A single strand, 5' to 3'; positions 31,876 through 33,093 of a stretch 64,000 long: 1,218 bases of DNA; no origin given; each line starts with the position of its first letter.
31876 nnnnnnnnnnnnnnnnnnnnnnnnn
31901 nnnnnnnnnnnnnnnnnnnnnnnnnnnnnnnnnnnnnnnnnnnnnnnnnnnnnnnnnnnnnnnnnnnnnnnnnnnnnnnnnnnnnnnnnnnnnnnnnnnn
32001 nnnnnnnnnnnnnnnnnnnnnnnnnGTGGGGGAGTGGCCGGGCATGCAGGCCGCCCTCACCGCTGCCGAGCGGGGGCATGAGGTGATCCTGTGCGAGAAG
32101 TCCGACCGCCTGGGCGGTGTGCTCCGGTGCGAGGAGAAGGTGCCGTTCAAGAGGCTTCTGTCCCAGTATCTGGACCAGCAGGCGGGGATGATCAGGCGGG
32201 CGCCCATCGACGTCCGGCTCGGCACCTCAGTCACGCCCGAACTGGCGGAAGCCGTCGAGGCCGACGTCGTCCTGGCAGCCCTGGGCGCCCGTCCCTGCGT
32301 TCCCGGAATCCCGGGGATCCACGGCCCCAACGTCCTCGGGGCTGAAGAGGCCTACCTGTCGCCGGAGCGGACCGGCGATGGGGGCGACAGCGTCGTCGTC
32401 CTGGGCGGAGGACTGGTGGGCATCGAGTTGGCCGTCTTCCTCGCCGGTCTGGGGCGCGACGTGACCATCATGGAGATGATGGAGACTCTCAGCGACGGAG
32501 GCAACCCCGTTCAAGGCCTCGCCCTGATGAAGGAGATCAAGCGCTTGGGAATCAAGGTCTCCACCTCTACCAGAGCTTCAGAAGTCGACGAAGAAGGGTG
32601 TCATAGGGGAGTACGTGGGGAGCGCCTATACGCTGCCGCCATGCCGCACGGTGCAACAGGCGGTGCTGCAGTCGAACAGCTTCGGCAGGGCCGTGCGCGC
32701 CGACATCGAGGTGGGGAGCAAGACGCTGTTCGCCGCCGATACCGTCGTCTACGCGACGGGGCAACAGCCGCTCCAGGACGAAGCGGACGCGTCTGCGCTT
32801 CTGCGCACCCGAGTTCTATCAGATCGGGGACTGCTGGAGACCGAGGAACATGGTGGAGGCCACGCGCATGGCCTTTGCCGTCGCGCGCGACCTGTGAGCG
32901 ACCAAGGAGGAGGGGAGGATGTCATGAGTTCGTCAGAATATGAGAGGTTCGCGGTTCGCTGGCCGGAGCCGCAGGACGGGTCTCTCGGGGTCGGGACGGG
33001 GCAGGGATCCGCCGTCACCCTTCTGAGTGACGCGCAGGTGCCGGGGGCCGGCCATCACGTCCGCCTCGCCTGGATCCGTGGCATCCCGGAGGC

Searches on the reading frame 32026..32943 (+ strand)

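Call 13: search_protein_families(library=pfam, max_evalue=0.001, proteins=[window:32026-32943:+])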
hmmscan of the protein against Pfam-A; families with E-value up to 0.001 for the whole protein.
window:32026-32943:+ (305 aa): 7 families
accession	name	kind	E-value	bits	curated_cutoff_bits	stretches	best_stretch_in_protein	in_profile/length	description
PF07992.20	Pyr_redox_2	-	2.3e-19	70.4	26.1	1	6-192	12-214/291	Pyridine nucleotide-disulphide oxidoreductase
PF00070.33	Pyr_redox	-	5.2e-14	53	22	1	122-191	1-70/82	Pyridine nucleotide-disulphide oxidoreductase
PF12831.13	FAD_oxidored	-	2.7e-07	30.7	27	1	4-33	9-38/416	FAD dependent oxidoreductase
PF13450.12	NAD_binding_8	-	1.2e-06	29.2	21.9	0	6-37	8-39/68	NAD(P)-binding Rossmann-like domain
PF01266.30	DAO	-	2.3e-05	24.5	27.9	0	123-152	2-31/353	FAD dependent oxidoreductase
PF03486.20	HI0933_like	-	0.00039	20.4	50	0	122-155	2-35/244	HI0933-like protein Rossmann domain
PF01134.28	GIDA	-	0.00096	18.7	22.1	0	123-180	2-65/391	Glucose inhibited division protein A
